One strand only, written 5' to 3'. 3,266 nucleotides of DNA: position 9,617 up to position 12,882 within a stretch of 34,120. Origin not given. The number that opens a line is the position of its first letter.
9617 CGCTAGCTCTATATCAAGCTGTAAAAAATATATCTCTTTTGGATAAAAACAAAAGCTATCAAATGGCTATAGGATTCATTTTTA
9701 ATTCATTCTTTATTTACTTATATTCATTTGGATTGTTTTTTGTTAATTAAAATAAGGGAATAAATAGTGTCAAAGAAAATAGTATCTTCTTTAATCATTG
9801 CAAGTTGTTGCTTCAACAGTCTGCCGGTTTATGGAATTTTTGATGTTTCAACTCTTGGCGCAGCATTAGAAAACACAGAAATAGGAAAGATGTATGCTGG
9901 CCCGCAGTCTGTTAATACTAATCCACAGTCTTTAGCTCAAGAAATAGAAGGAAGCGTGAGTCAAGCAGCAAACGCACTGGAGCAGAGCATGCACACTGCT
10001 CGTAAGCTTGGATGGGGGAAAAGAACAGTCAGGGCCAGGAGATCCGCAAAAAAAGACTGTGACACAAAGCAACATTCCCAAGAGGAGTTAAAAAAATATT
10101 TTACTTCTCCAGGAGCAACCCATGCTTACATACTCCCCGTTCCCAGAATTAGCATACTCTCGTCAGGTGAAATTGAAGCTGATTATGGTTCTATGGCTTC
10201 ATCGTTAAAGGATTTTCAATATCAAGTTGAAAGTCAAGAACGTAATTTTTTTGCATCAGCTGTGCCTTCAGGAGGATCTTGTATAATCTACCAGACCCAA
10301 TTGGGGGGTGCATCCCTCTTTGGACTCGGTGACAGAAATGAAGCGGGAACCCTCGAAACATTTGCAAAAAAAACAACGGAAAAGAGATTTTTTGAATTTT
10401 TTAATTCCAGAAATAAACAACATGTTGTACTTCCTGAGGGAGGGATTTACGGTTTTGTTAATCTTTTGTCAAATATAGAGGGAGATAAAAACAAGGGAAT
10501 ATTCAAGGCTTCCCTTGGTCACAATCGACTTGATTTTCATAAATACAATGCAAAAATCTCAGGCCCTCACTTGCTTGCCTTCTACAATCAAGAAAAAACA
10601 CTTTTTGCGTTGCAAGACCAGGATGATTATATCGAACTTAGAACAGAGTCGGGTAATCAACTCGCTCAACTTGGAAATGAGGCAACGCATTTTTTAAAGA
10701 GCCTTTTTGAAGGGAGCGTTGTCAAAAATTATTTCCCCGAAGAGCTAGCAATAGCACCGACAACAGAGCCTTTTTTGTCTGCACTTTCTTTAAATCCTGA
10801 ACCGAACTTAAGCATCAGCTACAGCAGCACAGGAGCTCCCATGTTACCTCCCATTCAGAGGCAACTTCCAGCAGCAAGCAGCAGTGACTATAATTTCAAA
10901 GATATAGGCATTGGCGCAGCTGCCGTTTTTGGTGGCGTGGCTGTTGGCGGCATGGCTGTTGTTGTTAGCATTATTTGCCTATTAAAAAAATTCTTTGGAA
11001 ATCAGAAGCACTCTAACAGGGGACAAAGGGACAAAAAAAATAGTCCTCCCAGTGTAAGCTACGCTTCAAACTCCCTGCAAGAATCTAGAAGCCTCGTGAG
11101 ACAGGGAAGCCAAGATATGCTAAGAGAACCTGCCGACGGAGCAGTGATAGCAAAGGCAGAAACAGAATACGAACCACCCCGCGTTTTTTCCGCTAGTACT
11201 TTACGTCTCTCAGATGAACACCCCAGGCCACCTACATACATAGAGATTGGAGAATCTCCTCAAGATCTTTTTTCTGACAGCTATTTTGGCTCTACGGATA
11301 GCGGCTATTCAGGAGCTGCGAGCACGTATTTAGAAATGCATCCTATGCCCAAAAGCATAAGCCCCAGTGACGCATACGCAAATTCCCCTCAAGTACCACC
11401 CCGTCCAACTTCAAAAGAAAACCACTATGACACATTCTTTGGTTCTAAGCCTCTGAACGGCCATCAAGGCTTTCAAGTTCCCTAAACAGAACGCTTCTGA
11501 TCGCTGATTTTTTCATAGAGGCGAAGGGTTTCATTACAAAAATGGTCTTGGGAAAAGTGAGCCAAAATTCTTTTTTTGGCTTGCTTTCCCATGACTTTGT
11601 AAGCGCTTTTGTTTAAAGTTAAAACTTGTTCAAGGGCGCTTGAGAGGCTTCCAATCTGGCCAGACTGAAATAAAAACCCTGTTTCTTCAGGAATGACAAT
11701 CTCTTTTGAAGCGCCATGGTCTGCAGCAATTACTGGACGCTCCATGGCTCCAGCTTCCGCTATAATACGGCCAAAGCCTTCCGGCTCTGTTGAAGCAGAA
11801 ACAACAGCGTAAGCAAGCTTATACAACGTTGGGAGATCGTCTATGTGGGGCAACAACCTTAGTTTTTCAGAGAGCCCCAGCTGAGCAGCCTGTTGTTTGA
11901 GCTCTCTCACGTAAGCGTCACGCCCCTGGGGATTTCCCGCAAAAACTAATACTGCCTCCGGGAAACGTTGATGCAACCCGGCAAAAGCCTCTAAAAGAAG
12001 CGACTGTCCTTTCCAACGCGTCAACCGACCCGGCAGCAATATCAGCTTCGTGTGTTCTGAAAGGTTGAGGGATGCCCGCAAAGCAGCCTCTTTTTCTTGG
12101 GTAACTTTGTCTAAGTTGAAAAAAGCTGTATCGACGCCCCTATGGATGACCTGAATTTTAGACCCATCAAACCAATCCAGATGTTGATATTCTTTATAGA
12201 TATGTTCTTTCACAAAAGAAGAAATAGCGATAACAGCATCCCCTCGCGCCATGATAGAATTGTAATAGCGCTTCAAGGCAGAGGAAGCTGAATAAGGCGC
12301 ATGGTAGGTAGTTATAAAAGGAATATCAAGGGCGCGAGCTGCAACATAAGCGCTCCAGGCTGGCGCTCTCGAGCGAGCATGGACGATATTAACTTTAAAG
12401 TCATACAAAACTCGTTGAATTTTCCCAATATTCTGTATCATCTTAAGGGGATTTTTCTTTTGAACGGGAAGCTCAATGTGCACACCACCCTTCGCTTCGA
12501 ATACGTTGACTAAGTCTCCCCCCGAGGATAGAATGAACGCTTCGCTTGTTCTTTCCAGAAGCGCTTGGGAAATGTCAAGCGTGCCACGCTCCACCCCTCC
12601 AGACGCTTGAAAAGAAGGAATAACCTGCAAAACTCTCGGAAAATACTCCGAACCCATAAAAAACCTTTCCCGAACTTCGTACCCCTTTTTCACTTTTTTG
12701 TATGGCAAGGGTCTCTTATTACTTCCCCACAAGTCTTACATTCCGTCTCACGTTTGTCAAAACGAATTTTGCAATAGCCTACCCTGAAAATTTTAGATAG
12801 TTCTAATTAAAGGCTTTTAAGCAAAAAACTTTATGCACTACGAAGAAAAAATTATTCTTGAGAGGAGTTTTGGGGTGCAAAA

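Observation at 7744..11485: Tandem pair of exported single-pass membrane proteins with receptor-like architecture and shared eukaryote-type tail motifs: candidate host-mimic module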

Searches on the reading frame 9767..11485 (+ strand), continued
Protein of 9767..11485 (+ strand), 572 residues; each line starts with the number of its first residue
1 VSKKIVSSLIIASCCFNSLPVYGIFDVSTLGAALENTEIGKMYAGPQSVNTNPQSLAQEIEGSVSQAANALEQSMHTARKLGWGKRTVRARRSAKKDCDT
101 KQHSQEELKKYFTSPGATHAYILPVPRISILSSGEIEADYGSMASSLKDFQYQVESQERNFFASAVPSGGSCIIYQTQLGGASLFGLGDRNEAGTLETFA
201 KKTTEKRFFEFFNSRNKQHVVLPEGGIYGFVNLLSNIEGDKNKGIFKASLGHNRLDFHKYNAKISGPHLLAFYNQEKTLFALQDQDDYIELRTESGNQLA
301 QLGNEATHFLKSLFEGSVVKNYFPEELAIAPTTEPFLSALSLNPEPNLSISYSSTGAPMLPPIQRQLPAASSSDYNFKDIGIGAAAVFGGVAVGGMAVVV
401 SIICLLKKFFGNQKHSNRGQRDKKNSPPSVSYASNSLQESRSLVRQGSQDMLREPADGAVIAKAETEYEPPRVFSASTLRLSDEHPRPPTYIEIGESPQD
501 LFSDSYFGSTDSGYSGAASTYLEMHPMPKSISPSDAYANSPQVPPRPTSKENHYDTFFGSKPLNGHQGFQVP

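Call 73: search_protein_families(library=padloc, proteins=[window:9767-11485:+, P0144, P0139, P0136], max_evalue=0.1)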
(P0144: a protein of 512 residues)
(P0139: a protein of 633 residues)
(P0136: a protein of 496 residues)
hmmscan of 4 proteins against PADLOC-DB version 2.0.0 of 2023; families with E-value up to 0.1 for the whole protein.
window:9767-11485:+ (572 aa): 0 families

P0144 (512 aa): 0 families

P0139 (633 aa): 0 families

P0136 (496 aa): 0 families

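Call 74: search_protein_families(library=ncbifam, proteins=[window:9767-11485:+, P0144, P0139, P0136], max_evalue=0.1)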
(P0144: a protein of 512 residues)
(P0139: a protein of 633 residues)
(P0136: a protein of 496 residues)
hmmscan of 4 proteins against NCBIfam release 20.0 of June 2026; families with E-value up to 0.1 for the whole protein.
window:9767-11485:+ (572 aa): 0 families

P0144 (512 aa): 0 families

P0139 (633 aa): 0 families

P0136 (496 aa): 1 family
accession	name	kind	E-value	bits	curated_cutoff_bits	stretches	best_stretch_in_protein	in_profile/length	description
TIGR03853.1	matur_matur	hypoth_equivalog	0.016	15.6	65.7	1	21-60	2-41/77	YecH family metal-binding protein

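Call 75: search_protein_families(library=phrogs, proteins=[window:9767-11485:+, P0144, P0139, P0136], max_evalue=0.1)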
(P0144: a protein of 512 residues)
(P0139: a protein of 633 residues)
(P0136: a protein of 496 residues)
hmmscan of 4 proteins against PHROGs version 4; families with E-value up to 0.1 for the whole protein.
window:9767-11485:+ (572 aa): 0 families

P0144 (512 aa): 0 families

P0139 (633 aa): 0 families

P0136 (496 aa): 0 families

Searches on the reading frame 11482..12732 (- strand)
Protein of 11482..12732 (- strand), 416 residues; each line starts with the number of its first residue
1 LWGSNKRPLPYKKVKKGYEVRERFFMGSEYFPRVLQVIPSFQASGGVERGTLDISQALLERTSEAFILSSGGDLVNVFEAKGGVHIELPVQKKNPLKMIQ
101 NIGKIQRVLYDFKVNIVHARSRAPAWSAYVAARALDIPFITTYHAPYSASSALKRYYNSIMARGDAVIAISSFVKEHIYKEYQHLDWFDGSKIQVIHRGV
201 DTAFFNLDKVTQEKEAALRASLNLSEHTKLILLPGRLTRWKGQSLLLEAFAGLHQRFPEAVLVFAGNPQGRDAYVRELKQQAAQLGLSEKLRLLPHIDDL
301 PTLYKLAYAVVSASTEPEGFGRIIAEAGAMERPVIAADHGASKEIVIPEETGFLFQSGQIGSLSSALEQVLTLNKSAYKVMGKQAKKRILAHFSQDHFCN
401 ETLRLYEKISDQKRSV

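Call 6: search_protein_families(library=pfam, proteins=[window:11482-12732:-], max_evalue=0.01)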
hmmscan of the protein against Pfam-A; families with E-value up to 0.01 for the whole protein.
window:11482-12732:- (416 aa): 4 families
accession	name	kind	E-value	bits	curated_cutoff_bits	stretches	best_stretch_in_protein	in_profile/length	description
PF00534.26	Glycos_transf_1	-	1.2e-33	116.5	26.4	1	217-388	4-172/172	Glycosyl transferases group 1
PF13439.12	Glyco_transf_4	-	1.1e-27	97.6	28.5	1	45-203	2-169/170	Glycosyltransferase Family 4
PF13692.12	Glyco_trans_1_4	-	9.7e-25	87.9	27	1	229-372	2-141/142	Glycosyl transferases group 1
PF13579.12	Glyco_trans_4_4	-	4.7e-12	47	29.7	1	45-179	1-143/158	Glycosyl transferase 4-like domain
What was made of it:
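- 11482..12732 (-): GT4 glycosyltransferase gene. It is the conserved downstream flank of the variable locus. Pfam Glycos_transf_1 and Glyco_transf_4 (call 6).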
